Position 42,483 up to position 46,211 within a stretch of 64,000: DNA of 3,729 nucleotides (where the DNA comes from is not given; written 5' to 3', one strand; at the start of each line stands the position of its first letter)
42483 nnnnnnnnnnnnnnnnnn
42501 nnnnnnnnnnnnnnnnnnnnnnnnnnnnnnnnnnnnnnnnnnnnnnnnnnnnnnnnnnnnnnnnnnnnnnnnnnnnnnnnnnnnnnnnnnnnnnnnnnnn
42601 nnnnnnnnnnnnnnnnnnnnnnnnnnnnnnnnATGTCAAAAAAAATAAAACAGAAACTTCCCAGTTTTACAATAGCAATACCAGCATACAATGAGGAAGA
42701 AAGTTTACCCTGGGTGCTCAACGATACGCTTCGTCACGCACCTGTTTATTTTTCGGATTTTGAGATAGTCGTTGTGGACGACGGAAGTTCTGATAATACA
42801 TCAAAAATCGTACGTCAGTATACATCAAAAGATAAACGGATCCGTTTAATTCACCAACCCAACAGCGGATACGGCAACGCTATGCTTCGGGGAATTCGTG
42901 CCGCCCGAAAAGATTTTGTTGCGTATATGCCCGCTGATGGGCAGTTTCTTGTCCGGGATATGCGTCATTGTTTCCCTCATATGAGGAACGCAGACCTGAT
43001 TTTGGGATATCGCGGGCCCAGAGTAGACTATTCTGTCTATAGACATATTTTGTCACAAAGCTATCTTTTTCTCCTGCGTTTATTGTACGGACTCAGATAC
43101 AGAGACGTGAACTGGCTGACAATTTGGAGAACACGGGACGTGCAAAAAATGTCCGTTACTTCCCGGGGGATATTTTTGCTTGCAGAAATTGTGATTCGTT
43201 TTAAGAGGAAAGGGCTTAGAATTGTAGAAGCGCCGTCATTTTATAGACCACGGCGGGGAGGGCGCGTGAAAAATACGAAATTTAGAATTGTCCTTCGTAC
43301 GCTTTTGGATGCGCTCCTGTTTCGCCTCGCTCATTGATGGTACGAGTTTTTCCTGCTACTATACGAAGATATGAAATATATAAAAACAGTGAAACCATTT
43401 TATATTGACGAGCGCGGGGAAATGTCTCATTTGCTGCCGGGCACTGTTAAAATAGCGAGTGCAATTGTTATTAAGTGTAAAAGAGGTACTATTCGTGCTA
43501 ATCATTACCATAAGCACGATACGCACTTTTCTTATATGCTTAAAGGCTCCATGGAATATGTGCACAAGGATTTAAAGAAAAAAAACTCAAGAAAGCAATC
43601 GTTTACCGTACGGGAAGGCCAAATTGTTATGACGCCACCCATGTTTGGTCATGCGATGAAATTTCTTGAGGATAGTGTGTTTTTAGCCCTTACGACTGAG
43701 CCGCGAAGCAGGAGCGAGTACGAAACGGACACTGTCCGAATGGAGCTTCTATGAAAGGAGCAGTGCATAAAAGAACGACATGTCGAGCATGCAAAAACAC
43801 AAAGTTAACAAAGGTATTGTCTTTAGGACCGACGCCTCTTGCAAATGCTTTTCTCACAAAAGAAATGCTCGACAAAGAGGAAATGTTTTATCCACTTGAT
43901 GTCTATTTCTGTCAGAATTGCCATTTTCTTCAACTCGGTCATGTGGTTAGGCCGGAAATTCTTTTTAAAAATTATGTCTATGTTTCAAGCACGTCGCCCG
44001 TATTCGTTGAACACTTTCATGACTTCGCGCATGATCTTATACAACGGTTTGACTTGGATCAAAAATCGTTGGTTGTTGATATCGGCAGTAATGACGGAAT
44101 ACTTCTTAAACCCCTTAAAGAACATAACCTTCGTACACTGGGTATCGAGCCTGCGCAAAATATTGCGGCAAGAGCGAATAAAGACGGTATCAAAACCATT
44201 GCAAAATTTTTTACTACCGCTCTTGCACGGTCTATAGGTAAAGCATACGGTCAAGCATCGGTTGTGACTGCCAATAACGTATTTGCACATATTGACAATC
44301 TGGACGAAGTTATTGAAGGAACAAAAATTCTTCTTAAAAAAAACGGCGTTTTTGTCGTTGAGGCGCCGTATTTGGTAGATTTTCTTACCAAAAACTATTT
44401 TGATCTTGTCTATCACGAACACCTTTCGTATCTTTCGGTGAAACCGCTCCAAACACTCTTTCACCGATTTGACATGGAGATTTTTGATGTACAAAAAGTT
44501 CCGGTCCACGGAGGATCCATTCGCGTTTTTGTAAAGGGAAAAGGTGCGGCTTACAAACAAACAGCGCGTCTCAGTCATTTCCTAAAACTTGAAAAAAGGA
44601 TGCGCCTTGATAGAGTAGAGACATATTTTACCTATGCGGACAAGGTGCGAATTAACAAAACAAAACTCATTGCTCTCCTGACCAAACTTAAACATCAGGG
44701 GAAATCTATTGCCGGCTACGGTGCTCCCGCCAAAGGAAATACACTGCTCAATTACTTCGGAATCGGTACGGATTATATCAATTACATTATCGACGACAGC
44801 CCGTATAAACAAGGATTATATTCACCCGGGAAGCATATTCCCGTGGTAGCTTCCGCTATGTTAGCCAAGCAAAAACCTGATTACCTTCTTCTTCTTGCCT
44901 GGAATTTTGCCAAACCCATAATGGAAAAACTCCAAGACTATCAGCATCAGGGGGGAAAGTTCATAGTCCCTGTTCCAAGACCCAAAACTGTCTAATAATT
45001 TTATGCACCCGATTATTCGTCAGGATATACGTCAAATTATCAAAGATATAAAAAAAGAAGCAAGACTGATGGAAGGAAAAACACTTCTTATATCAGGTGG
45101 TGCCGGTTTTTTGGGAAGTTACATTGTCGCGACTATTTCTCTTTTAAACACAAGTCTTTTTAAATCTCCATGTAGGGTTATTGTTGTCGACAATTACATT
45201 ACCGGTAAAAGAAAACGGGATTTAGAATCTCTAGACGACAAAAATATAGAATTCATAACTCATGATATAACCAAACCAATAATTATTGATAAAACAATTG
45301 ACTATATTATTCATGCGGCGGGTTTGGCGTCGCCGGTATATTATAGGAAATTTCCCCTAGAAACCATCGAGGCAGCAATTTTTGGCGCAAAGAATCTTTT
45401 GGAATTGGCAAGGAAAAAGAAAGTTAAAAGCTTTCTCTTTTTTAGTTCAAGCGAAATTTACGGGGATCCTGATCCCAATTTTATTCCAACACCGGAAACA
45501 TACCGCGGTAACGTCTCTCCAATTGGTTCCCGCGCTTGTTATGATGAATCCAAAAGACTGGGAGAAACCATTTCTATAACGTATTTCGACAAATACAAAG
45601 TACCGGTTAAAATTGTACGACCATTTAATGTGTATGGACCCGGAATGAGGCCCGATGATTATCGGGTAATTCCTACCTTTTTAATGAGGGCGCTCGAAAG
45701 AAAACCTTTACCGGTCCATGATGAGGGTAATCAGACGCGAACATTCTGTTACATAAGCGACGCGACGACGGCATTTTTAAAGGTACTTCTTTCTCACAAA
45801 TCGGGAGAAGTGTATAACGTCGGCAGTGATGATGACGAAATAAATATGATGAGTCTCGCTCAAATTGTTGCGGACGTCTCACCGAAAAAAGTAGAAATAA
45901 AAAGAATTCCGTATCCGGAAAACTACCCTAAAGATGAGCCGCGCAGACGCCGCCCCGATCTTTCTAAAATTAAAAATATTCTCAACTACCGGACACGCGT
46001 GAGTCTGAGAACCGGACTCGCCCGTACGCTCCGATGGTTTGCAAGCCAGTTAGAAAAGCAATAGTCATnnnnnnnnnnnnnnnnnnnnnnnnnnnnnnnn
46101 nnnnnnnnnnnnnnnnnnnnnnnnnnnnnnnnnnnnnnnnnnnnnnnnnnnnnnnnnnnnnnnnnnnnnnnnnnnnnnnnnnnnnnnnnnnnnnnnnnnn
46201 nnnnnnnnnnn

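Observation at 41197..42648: Rosetta-stone fusion: GT2 glycosyltransferase, TM segment, SAM methyltransferase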

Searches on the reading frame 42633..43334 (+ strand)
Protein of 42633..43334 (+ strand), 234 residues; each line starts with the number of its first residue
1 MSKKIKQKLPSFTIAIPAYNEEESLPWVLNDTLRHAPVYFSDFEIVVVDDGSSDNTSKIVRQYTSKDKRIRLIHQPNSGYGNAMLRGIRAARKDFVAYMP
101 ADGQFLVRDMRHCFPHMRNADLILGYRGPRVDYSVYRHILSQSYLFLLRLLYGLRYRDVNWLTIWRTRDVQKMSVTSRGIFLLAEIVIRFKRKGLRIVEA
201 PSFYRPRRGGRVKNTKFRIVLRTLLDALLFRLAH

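Call 3: search_protein_families(library=pfam, proteins=[window:42633-43334:+], max_evalue=0.01)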
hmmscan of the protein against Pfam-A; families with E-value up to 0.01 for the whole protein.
window:42633-43334:+ (234 aa): 4 families
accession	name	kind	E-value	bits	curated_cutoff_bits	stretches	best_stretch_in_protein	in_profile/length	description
PF00535.33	Glycos_transf_2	-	2.2e-27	96.5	23.3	1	13-178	1-161/168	Glycosyl transferase family 2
PF13641.12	Glyco_tranf_2_3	-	4e-08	34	27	1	10-101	1-95/230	Glycosyltransferase like family 2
PF10111.15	Glyco_tranf_2_2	-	6.9e-08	32.7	27.3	1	13-103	1-92/276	Glycosyltransferase like family 2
PF13704.12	Glyco_tranf_2_4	-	0.006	17.5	27.5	0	27-109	5-88/98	Glycosyl transferase family 2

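Call 20: search_protein_families(library=ncbifam, proteins=[window:42633-43334:+], max_evalue=0.00001)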
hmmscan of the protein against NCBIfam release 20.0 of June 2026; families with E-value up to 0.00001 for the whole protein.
window:42633-43334:+ (234 aa): 19 families
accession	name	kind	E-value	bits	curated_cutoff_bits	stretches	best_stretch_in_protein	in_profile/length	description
NF007482.0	PRK10073.1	equivalog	8.9e-17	61.1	423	1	7-105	3-98/334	glycosyltransferase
TIGR03937.1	PgaC_IcaA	equivalog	9e-17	61.1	422.3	1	5-103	40-136/407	poly-beta-1,6-N-acetyl-D-glucosamine synthase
NF041875.1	EPS_EpsD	equivalog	3.4e-14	53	370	1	14-102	3-89/325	exopolysaccharide biosynthesis glycosyltransferase EpsD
NF038302.1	EPS_HpsE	equivalog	3.5e-14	52.5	300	1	11-102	2-96/307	hormogonium polysaccharide biosynthesis glycosyltransferase HpsE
NF007986.1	PRK10714.1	equivalog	4.8e-13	48.8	529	1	9-143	5-141/316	undecaprenyl-phosphate 4-deoxy-4-formamido-L-arabinose transferase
NF047683.1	TeichurnBiosyTuaG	equivalog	5.8e-13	49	400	1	7-123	3-117/252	teichuronic acid biosynthesis protein TuaG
NF058614.1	PPMAGASynPpgS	equivalog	3.6e-11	42.9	370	1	14-201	4-193/226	polyprenyl-phospho-N-acetylgalactosaminyl synthase PpgS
TIGR04182.1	glyco_TIGR04182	equivalog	8.9e-11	41.7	325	1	13-211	3-198/293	S-layer glycoprotein N-glycosyltransferase AglJ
TIGR04283.1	glyco_like_mftF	equivalog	1e-10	41.6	182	1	13-105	2-85/221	TIGR04283 family arsenosugar biosynthesis glycosyltransferase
TIGR03965.1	mycofact_glyco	equivalog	2.2e-10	40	280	1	6-120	70-182/467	mycofactocin biosynthesis glycosyltransferase MftF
NF041391.1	DPhHxTase_Halo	equivalog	2.6e-10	39.6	375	1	18-210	3-189/213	dolichyl-phosphate hexose transferase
NF047588.1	GlcsyltransPgfSStrep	equivalog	3.2e-10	39.7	500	1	12-105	3-98/308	glycosyltransferase PgfS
NF010496.0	PRK13915.1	equivalog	1.1e-08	34.6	262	1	11-102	32-126/307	glucosyl-3-phosphoglycerate synthase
NF050050.1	ProtGlycPglI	equivalog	4.4e-08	32.9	500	1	10-108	2-99/306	GalNAc(5)-diNAcBac-PP-undecaprenol beta-1,3-glucosyltransferase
TIGR03469.1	HpnB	hypoth_equivalog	1.3e-07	31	379.25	1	5-153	39-197/386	hopene-associated glycosyltransferase HpnB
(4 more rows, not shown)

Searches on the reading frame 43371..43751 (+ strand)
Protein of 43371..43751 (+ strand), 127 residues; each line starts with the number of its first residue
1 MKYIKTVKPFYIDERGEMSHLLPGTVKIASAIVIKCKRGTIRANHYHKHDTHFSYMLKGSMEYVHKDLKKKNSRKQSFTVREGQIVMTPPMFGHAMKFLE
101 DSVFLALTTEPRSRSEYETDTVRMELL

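Call 3: search_protein_families(library=pfam, proteins=[window:43371-43751:+], max_evalue=0.01)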
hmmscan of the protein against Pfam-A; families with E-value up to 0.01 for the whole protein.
window:43371-43751:+ (127 aa): 6 families
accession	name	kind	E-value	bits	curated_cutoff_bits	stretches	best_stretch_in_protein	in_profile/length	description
PF14667.12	Polysacc_synt_C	-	7.1e-07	29.8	28.7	1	12-103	2-92/111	Polysaccharide biosynthesis C-terminal domain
PF00190.28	Cupin_1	-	8.9e-06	25.8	22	1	28-99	33-102/151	Cupin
PF07883.17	Cupin_2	-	6.3e-05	23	27.2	1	39-102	8-62/70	Cupin domain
PF05523.17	FdtA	-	0.00026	21.2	23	1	33-120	37-122/131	WxcM-like, C-terminal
PF06052.18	3-HAO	-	0.00082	19.5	25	1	44-124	46-120/151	3-hydroxyanthranilic acid dioxygenase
PF12973.13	Cupin_7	-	0.0047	17.2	27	0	29-70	33-73/105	ChrR Cupin-like domain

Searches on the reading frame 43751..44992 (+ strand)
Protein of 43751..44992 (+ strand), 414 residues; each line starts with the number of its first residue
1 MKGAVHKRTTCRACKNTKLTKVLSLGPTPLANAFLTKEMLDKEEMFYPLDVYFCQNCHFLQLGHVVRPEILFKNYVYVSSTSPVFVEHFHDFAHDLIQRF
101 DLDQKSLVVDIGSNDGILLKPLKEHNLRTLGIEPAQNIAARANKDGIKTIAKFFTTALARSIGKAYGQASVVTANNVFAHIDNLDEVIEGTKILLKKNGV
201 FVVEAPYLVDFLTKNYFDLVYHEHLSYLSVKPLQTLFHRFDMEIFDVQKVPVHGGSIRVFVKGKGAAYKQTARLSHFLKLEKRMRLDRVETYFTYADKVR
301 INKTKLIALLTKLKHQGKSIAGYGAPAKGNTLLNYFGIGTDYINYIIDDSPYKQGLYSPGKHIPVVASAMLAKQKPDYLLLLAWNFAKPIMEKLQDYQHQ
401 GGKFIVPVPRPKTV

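Call 3: search_protein_families(library=pfam, proteins=[window:43751-44992:+], max_evalue=0.01)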
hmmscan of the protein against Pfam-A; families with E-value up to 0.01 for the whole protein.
window:43751-44992:+ (414 aa): 8 families
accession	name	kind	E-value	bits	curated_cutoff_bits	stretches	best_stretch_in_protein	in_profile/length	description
PF08484.17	Methyltransf_14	-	4e-59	199.4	23.5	1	251-409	1-160/160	C-methyltransferase C-terminal domain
PF08421.16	Methyltransf_13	-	2e-23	82.8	31.3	1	11-72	1-62/62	Putative zinc binding domain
PF13489.12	Methyltransf_23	-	1.7e-14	54.3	27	1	90-244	6-161/164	Methyltransferase domain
PF08242.18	Methyltransf_12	-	2.9e-09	38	30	1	109-201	1-98/98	Methyltransferase domain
PF08241.18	Methyltransf_11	-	7.6e-07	30.1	21.2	1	109-203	1-95/95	Methyltransferase domain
PF13649.12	Methyltransf_25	-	0.00016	22.7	27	1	108-199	1-97/97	Methyltransferase domain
PF08123.19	DOT1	-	0.00076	19.5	23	1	77-202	15-134/205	Histone methylation protein DOT1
PF13847.12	Methyltransf_31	-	0.0054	16.9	27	0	135-207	44-113/145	Methyltransferase domain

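Call 20: search_protein_families(library=ncbifam, proteins=[window:43751-44992:+], max_evalue=0.00001)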
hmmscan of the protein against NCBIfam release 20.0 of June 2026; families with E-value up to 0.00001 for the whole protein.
window:43751-44992:+ (414 aa): 1 family
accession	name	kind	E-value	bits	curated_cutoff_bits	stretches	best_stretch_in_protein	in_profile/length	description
TIGR01983.1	UbiG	equivalog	1.9e-06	27.4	102.95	1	105-203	50-151/228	bifunctional 2-polyprenyl-6-hydroxyphenol methylase/3-demethylubiquinol 3-O-methyltransferase UbiG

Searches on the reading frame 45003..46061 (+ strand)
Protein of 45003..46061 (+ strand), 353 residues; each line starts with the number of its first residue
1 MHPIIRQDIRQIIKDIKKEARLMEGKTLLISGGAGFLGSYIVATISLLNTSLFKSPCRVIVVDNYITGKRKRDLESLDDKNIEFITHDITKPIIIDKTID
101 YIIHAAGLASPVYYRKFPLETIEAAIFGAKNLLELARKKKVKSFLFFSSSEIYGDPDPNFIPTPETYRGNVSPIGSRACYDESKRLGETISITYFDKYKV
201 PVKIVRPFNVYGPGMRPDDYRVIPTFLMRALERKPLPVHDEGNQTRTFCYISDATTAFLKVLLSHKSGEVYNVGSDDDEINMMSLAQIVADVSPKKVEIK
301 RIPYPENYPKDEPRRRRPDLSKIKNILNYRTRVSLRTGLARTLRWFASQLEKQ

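Call 3: search_protein_families(library=pfam, proteins=[window:45003-46061:+], max_evalue=0.01)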
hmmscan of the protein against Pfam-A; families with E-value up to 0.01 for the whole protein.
window:45003-46061:+ (353 aa): 5 families
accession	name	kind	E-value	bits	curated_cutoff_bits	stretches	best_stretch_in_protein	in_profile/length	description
PF01370.27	Epimerase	-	2.5e-47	161.8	20.9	1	29-274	2-240/240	NAD dependent epimerase/dehydratase family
PF16363.11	GDP_Man_Dehyd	-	2.6e-34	119.6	27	1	29-341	1-331/332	GDP-mannose 4,6 dehydratase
PF01073.25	3Beta_HSD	-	1.3e-11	44.5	22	1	29-216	1-187/280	3-beta hydroxysteroid dehydrogenase/isomerase family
PF02719.21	Polysacc_synt_2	-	1.5e-10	41.2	20.2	1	29-149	2-128/293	Polysaccharide biosynthesis protein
PF07993.18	NAD_binding_4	-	6e-10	39.1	20.1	1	97-239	87-238/258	Male sterility protein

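Call 20: search_protein_families(library=ncbifam, proteins=[window:45003-46061:+], max_evalue=0.00001)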
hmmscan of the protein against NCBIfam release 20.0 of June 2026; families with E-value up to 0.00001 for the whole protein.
window:45003-46061:+ (353 aa): 19 families
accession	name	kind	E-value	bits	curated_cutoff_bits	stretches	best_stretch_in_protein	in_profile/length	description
TIGR01181.1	dTDP_gluc_dehyt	equivalog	3.7e-37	128.1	365.1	1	28-348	2-313/321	dTDP-glucose 4,6-dehydratase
TIGR04180.1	EDH_00030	hypoth_equivalog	5e-33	114.4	475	1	29-332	2-295/297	NAD-dependent 4,6-dehydratase LegB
NF007490.0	PRK10084.1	subfamily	1.2e-25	90.3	649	1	28-348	3-336/361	dTDP-glucose 4,6-dehydratase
NF011728.1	PRK15181.1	equivalog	1.3e-24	86.8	760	1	23-347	13-338/348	Vi polysaccharide biosynthesis UDP-N-acetylglucosaminuronic acid C-4 epimerase TviC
NF007582.0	PRK10217.1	equivalog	7.5e-22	77.9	698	1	26-347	2-332/355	dTDP-glucose 4,6-dehydratase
TIGR02197.1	heptose_epim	equivalog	1.3e-21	77.1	274.6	1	28-348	1-315/316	ADP-glyceromanno-heptose 6-epimerase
TIGR01179.1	galE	equivalog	2.1e-20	72.8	262.3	1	28-349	2-328/332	UDP-glucose 4-epimerase GalE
NF008872.0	PRK11908.1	equivalog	3.1e-20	72.5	294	1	27-346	3-335/349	bifunctional UDP-4-keto-pentose/UDP-xylose synthase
NF005998.1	PRK08125.1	equivalog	2.7e-17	62.4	777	1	18-346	308-649/649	bifunctional UDP-4-amino-4-deoxy-L-arabinose formyltransferase/UDP-glucuronic acid oxidase ArnA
NF047922.1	GDPFucSynFcl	equivalog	3.3e-17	62.9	500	1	79-350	34-305/308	GDP-L-fucose synthase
NF007956.0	PRK10675.1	subfamily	1.1e-13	51.1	394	1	28-228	3-201/338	UDP-glucose 4-epimerase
NF008360.0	PRK11150.1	equivalog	1.1e-11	44.5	452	1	28-328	2-288/310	ADP-glyceromanno-heptose 6-epimerase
TIGR02622.1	CDP_4_6_dhtase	equivalog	4.4e-11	42.5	278.45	1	24-350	3-334/352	CDP-glucose 4,6-dehydratase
NF043036.1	ErythonDh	equivalog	7.8e-09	35.2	325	1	28-163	3-139/321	D-erythronate dehydrogenase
TIGR01746.1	Thioester-redct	subfamily_domain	9.7e-08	31.6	213.35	1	94-302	84-287/371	thioester reductase domain-containing protein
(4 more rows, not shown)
